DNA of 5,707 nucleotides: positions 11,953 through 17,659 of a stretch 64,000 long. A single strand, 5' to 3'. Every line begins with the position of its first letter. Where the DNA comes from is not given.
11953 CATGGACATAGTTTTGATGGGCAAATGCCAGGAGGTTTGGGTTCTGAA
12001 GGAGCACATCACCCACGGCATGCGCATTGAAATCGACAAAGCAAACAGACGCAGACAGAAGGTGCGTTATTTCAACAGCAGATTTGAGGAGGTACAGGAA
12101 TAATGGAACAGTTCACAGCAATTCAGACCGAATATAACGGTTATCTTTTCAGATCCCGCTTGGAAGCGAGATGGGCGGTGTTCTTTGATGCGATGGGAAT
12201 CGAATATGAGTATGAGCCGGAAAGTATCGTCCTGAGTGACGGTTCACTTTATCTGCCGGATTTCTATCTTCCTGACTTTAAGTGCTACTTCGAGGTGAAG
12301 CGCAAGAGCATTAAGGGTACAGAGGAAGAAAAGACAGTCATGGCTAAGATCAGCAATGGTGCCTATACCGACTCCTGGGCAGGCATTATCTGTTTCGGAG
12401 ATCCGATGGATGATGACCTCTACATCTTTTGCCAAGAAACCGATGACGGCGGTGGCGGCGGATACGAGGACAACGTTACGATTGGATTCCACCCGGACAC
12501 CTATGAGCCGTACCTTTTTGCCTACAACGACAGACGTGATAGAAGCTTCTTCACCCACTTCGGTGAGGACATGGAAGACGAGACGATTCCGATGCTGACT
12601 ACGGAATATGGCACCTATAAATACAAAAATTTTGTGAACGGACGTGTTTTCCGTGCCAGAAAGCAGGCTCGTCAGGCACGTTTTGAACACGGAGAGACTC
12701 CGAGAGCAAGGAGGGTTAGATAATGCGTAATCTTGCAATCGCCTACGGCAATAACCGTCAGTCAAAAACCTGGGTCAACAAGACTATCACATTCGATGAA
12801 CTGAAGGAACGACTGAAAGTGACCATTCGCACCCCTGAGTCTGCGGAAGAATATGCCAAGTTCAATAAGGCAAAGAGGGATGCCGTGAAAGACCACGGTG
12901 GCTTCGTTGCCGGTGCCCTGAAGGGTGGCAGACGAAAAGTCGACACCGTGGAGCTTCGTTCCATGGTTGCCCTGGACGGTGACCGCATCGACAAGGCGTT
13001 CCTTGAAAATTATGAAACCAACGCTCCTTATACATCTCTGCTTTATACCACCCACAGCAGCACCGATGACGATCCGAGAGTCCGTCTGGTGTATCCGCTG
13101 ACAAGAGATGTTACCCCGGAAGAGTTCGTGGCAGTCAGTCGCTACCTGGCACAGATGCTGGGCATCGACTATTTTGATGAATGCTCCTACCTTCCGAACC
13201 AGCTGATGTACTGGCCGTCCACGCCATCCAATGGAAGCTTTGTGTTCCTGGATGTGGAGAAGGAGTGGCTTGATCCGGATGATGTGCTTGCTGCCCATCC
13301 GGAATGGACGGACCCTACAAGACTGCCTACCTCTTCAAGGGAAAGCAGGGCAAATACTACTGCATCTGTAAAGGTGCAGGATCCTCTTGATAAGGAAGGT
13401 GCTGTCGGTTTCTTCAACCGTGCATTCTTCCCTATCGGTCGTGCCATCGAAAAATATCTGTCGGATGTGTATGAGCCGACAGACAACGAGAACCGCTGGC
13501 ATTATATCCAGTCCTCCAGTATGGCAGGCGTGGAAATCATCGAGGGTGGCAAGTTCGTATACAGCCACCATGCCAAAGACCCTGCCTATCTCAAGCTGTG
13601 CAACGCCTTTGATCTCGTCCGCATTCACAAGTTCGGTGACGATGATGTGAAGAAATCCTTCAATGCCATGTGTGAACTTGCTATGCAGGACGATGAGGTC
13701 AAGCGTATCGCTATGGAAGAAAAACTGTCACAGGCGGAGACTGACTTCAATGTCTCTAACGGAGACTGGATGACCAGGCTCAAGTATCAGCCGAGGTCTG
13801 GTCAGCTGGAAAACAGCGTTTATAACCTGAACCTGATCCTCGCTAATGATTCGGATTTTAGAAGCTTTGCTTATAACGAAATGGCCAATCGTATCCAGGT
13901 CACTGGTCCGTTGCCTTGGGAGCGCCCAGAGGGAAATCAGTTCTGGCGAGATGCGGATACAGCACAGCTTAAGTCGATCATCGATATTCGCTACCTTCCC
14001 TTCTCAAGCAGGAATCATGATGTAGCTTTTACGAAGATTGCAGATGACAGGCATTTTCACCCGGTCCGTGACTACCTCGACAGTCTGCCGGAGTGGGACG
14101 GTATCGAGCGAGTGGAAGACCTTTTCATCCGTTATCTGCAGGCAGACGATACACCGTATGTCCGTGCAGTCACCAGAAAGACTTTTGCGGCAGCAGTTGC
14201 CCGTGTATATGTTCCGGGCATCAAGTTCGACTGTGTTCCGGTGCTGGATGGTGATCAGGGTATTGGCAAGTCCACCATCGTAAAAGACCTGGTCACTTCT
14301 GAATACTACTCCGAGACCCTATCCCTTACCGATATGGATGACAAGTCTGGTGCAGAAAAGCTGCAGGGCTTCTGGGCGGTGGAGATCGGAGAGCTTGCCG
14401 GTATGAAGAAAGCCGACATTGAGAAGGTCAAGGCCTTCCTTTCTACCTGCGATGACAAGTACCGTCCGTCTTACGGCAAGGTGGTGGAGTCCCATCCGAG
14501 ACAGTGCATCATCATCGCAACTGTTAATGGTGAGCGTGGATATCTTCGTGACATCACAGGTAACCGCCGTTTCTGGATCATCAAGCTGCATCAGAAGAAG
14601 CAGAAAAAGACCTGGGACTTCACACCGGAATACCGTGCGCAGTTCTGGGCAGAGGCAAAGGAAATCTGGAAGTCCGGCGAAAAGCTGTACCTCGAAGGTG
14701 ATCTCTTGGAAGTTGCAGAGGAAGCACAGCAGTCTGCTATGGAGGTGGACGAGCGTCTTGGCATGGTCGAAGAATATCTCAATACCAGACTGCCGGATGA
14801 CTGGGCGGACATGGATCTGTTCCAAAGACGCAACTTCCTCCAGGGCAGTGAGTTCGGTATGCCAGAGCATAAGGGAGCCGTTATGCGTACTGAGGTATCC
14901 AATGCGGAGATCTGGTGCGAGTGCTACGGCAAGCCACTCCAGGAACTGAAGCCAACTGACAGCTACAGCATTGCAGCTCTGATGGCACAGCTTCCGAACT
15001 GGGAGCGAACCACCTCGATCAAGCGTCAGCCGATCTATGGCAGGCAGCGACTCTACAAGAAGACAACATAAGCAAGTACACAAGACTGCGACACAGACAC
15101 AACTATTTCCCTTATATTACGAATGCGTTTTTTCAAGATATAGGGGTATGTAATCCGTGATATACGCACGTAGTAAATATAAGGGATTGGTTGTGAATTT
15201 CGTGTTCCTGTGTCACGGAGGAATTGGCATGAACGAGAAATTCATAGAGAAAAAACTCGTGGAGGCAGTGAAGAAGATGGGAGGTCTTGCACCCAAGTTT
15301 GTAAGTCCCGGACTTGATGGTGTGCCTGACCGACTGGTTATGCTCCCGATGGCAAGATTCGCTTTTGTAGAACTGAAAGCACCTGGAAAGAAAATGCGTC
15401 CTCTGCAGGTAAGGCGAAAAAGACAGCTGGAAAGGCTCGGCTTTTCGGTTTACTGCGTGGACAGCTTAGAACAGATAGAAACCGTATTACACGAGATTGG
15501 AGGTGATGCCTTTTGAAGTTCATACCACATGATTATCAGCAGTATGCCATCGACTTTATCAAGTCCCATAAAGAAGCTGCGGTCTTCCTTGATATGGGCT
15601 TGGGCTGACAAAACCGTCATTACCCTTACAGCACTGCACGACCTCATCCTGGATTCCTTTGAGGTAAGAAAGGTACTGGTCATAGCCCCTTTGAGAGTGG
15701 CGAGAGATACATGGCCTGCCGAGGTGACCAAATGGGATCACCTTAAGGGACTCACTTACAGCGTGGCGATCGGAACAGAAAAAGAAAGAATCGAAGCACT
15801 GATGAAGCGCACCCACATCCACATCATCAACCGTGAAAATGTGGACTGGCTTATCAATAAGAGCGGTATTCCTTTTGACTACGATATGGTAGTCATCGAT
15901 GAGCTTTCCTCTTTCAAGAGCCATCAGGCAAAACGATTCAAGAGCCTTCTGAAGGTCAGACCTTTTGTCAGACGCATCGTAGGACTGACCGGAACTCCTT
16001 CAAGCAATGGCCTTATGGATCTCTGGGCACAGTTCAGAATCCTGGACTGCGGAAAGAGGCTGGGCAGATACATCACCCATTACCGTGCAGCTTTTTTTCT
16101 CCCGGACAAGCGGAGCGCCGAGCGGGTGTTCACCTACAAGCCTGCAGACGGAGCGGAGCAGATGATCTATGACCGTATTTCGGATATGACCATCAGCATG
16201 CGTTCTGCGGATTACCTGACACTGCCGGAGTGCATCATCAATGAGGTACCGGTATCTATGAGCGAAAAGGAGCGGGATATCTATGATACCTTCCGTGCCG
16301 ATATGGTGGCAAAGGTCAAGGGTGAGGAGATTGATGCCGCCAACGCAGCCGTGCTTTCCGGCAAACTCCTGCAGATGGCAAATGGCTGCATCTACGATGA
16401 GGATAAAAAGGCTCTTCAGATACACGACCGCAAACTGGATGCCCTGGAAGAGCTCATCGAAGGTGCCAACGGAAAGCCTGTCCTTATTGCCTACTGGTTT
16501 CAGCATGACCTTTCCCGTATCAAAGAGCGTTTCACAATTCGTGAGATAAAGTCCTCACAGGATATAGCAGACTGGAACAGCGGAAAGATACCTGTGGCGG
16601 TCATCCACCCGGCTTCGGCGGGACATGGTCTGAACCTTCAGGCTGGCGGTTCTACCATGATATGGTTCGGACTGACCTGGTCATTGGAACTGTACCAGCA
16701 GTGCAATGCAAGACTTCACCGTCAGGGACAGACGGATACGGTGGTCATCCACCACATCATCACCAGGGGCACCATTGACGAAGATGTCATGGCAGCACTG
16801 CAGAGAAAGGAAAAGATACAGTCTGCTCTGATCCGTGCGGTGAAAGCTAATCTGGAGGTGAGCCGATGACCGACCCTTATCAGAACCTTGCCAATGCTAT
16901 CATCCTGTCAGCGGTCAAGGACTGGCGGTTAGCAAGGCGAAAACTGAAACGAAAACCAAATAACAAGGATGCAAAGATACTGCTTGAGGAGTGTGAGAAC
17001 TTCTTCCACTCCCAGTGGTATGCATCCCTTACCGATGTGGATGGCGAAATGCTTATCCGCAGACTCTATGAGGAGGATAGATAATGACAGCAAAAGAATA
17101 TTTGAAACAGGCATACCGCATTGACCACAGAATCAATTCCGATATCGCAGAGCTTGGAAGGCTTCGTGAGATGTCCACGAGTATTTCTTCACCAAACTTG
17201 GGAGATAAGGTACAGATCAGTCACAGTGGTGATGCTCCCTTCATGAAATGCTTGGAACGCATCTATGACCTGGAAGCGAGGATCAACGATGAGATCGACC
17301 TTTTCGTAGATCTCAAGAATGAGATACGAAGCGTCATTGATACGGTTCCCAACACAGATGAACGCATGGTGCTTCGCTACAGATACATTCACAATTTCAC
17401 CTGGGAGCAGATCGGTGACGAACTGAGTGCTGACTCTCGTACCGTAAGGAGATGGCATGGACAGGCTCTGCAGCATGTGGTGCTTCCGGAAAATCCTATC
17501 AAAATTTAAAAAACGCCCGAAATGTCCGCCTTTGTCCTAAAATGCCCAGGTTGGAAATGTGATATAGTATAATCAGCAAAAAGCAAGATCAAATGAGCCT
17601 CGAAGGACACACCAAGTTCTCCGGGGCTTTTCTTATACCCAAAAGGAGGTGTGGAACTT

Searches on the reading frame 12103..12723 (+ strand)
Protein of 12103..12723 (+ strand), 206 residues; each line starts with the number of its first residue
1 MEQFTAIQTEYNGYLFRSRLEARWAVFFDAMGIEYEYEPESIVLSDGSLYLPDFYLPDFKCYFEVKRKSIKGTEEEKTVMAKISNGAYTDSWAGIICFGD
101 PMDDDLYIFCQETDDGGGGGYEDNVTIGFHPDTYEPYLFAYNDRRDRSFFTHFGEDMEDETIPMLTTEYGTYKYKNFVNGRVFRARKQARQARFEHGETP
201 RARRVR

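Call 8: search_protein_families(library=pfam, proteins=[window:12103-12723:+], max_evalue=0.01)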
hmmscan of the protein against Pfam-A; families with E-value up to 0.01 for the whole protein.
window:12103-12723:+ (206 aa): 0 families

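Call 9: search_protein_families(library=phrogs, proteins=[window:12103-12723:+], max_evalue=0.001)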
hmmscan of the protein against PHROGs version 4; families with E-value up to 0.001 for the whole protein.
window:12103-12723:+ (206 aa): 6 families
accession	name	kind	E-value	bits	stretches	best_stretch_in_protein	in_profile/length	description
phrog_21138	-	unknown function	2e-37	130.7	1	4-202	3-198/198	-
phrog_9019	-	DNA, RNA and nucleotide metabolism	1e-13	52.6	1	12-66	55-109/160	Holliday junction resolvase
phrog_22215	-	unknown function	9.6e-09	36.4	1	9-71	210-276/324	-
phrog_945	-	DNA, RNA and nucleotide metabolism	6.4e-06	27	1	11-67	9-64/145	endonuclease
phrog_15137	-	DNA, RNA and nucleotide metabolism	5.4e-05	23.9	1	9-67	122-188/236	endonuclease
phrog_29037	-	DNA, RNA and nucleotide metabolism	0.00068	20.2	1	14-66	134-183/241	endonuclease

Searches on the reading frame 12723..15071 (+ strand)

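Call 8: search_protein_families(library=pfam, proteins=[window:12723-15071:+], max_evalue=0.01)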
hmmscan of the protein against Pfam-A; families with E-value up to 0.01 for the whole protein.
window:12723-15071:+ (782 aa): 2 families
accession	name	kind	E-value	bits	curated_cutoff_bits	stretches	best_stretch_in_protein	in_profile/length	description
PF05272.17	VapE-like_dom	-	1.9e-74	250.2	25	1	452-673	1-216/217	Virulence-associated protein E-like domain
PF19263.5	DUF5906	-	4.7e-05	24.4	27.6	1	508-606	1-104/114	Family of unknown function (DUF5906)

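Call 9: search_protein_families(library=phrogs, proteins=[window:12723-15071:+], max_evalue=0.001)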
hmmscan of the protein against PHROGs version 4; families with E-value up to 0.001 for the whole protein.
window:12723-15071:+ (782 aa): 13 families
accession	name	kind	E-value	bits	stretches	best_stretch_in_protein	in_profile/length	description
phrog_256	-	DNA, RNA and nucleotide metabolism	8.9e-294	978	1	2-780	4-794/798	DNA helicase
phrog_1313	-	DNA, RNA and nucleotide metabolism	3.6e-124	416.7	1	247-780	43-554/568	DNA helicase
phrog_9765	-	DNA, RNA and nucleotide metabolism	4.6e-94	317.1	1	2-408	17-442/939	DNA primase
phrog_15962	-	DNA, RNA and nucleotide metabolism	2.6e-46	159.3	1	339-710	382-755/835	DNA primase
phrog_16593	-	DNA, RNA and nucleotide metabolism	6.7e-40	138.2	1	433-657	489-709/823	DNA primase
phrog_2249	-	DNA, RNA and nucleotide metabolism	7.4e-35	121.8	1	424-682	455-703/802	DNA primase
phrog_36873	-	DNA, RNA and nucleotide metabolism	2.1e-32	112.8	1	435-667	480-704/1082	DNA helicase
phrog_4630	-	DNA, RNA and nucleotide metabolism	1.1e-25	91.4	1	453-641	191-387/581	DNA primase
phrog_3228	-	DNA, RNA and nucleotide metabolism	2.8e-15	56.7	1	3-190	5-200/766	replicative helicase-primase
phrog_1829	-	DNA, RNA and nucleotide metabolism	5.4e-06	25.8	1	488-639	489-643/772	DNA primase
phrog_34715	-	unknown function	8.4e-06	25.8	1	50-141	35-132/426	-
phrog_695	-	DNA, RNA and nucleotide metabolism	0.00011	22.1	1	44-333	33-281/704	DNA polymerase/primase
phrog_296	-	integration and excision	0.00034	20.4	0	23-130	27-143/626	DNA transposition protein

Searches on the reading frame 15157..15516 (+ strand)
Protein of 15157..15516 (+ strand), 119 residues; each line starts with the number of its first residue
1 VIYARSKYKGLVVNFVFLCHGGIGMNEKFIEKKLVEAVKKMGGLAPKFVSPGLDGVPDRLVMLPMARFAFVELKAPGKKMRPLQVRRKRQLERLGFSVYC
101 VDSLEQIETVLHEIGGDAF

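Call 8: search_protein_families(library=pfam, proteins=[window:15157-15516:+], max_evalue=0.01)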
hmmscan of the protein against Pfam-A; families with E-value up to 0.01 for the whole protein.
window:15157-15516:+ (119 aa): 1 family
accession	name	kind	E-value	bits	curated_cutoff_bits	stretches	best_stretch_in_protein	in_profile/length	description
PF08774.17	VRR_NUC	-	0.0012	19.3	23.8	1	52-101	60-112/116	VRR-NUC domain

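Call 9: search_protein_families(library=phrogs, proteins=[window:15157-15516:+], max_evalue=0.001)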
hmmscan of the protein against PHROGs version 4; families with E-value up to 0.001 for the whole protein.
window:15157-15516:+ (119 aa): 2 families
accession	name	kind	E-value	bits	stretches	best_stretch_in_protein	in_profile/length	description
phrog_93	-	DNA, RNA and nucleotide metabolism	1e-28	101.4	1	24-115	351-442/613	endonuclease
phrog_824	-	unknown function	2.2e-07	32.1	1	55-114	113-174/265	-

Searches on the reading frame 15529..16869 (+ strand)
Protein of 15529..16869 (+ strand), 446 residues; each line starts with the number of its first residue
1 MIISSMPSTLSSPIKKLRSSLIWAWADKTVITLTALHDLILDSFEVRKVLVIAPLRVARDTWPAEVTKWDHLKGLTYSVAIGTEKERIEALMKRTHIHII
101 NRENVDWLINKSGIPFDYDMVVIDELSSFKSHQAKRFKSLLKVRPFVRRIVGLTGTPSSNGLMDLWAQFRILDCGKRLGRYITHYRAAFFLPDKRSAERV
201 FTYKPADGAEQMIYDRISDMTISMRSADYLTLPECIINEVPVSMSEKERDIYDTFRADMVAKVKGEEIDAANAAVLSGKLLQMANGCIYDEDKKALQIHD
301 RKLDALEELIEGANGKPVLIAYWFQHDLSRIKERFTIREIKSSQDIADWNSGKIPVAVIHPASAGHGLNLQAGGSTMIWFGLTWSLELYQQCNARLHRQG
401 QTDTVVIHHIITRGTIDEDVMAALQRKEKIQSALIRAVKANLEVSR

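Call 8: search_protein_families(library=pfam, proteins=[window:15529-16869:+], max_evalue=0.01)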
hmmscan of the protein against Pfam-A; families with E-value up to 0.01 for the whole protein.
window:15529-16869:+ (446 aa): 3 families
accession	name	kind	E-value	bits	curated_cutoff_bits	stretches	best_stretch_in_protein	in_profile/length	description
PF00176.29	SNF2-rel_dom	-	5e-14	52.5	24.9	1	28-271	30-269/290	SNF2-related domain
PF00270.35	DEAD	-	2.4e-06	27.8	26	1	28-160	27-163/167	DEAD/DEAH box helicase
PF00271.37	Helicase_C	-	0.00013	22.6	23.5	1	302-400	2-110/110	Helicase conserved C-terminal domain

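Call 9: search_protein_families(library=phrogs, proteins=[window:15529-16869:+], max_evalue=0.001)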
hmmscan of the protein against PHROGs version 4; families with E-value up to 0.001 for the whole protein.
window:15529-16869:+ (446 aa): 7 families
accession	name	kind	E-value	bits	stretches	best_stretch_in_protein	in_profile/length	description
phrog_62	-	DNA, RNA and nucleotide metabolism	5e-154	515.9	1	28-443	722-1141/1881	DNA helicase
phrog_11354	-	unknown function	4.5e-52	175.6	1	334-443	2-113/116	-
phrog_1685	-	unknown function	1.1e-06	27.2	1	347-435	1461-1549/2278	-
phrog_29996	-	unknown function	2.9e-06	26.5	1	118-433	838-1162/1189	-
phrog_16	-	DNA, RNA and nucleotide metabolism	4.7e-06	26.1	1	32-410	307-598/986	DNA helicase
phrog_21007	-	other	8.5e-05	21.8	1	346-443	66-163/857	DNA methyltransferase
phrog_11801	-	other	8.5e-05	20.8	1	344-434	1401-1492/2269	DNA methyltransferase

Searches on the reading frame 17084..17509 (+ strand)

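Call 8: search_protein_families(library=pfam, proteins=[window:17084-17509:+], max_evalue=0.01)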
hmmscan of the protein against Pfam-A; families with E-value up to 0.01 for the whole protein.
window:17084-17509:+ (141 aa): 3 families
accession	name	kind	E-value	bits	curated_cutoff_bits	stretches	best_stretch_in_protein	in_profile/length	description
PF04545.22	Sigma70_r4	-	7e-07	29.1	24.1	1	91-131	7-47/50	Sigma-70, region 4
PF07374.17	DUF1492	-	7.2e-06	26.6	21.5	1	75-130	42-97/100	Protein of unknown function (DUF1492)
PF08281.18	Sigma70_r4_2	-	8.4e-06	25.8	25.7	1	91-131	13-53/54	Sigma-70, region 4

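Call 9: search_protein_families(library=phrogs, proteins=[window:17084-17509:+], max_evalue=0.001)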
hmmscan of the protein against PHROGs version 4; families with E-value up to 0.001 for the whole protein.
window:17084-17509:+ (141 aa): 2 families
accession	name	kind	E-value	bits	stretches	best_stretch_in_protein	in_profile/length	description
phrog_36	-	transcription regulation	5.5e-28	99.1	1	1-133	54-184/220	transcriptional regulator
phrog_248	-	transcription regulation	2e-05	25.7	1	67-129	70-130/161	transcriptional activator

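Call 40: search_protein_families(library=ncbifam, proteins=[window:17084-17509:+], max_evalue=0.01)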
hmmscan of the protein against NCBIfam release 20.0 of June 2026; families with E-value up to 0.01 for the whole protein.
window:17084-17509:+ (141 aa): 5 families
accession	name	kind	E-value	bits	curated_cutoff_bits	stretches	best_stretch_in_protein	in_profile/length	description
TIGR02937.1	sigma70-ECF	superfamily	1.4e-07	31.3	42.9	1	4-131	65-160/165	sigma-70 family RNA polymerase sigma factor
TIGR02985.1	Sig70_bacteroi1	subfamily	8.4e-05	22.8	126.4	1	58-131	86-157/162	RNA polymerase sigma-70 factor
TIGR02980.1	SigBFG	subfamily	0.0016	18.2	234.35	1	67-131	159-221/227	SigB/SigF/SigG family RNA polymerase sigma factor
TIGR03001.1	Sig-70_gmx1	subfamily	0.0029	17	154.6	1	78-133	152-206/244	RNA polymerase sigma-70 factor, Myxococcales family 1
NF005514.0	PRK07122.1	subfamily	0.0063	15.7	372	1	75-130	203-257/264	RNA polymerase sigma factor SigF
